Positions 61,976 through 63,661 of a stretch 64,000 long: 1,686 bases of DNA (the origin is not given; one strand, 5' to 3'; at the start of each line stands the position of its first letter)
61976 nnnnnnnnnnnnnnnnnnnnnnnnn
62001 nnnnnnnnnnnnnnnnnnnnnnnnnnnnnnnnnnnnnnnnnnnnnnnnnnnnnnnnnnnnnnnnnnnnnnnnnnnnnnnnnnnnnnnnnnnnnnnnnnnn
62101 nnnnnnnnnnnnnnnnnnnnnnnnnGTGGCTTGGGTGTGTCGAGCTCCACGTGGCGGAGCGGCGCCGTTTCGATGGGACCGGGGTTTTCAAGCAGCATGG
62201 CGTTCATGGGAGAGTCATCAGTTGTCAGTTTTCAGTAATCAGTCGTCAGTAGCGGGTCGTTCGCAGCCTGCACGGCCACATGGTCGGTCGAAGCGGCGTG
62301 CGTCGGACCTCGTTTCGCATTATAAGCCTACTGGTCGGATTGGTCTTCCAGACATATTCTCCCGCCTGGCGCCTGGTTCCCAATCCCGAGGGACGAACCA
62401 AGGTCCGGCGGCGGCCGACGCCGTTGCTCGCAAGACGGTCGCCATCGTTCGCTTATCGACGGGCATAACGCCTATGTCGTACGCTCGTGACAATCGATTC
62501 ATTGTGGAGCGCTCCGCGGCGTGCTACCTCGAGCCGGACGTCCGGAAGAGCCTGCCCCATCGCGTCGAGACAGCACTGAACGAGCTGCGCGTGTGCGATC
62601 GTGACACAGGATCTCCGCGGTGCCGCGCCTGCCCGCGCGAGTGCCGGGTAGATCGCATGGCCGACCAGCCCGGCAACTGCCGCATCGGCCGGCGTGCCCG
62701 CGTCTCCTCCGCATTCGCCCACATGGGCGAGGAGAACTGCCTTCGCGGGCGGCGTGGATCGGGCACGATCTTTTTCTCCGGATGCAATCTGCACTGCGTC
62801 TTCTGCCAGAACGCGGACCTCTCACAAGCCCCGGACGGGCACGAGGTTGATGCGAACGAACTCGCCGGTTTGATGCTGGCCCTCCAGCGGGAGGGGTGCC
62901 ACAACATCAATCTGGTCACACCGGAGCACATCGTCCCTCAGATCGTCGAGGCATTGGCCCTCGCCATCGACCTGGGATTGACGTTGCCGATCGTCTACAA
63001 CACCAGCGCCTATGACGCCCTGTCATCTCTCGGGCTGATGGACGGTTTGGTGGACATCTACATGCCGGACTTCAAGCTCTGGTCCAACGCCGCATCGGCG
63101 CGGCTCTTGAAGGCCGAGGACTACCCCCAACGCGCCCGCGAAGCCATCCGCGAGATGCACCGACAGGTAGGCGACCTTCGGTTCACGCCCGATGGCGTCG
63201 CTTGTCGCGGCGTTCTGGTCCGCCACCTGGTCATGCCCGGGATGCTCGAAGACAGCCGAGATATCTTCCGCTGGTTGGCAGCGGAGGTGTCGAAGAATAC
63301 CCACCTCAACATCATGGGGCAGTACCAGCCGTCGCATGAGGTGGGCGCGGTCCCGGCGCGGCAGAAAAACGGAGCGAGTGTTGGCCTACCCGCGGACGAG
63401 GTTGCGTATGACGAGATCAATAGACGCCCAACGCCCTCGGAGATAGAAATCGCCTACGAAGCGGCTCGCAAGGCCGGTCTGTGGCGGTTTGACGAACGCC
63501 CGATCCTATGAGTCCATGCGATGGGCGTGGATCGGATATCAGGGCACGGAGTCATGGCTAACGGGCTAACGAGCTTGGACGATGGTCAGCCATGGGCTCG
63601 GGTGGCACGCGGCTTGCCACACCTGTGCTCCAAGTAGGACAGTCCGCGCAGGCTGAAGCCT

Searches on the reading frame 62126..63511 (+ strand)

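Call 10: search_protein_families(library=pfam, proteins=[window:62126-63511:+], max_evalue=0.001)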
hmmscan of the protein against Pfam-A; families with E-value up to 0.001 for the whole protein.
window:62126-63511:+ (461 aa): 2 families
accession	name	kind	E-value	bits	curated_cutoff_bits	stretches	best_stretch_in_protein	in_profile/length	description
PF04055.27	Radical_SAM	-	1.8e-09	38.5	29.5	1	215-382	2-164/166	Radical SAM superfamily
PF13353.11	Fer4_12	-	0.00018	22.2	22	1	214-265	9-60/137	4Fe-4S single cluster domain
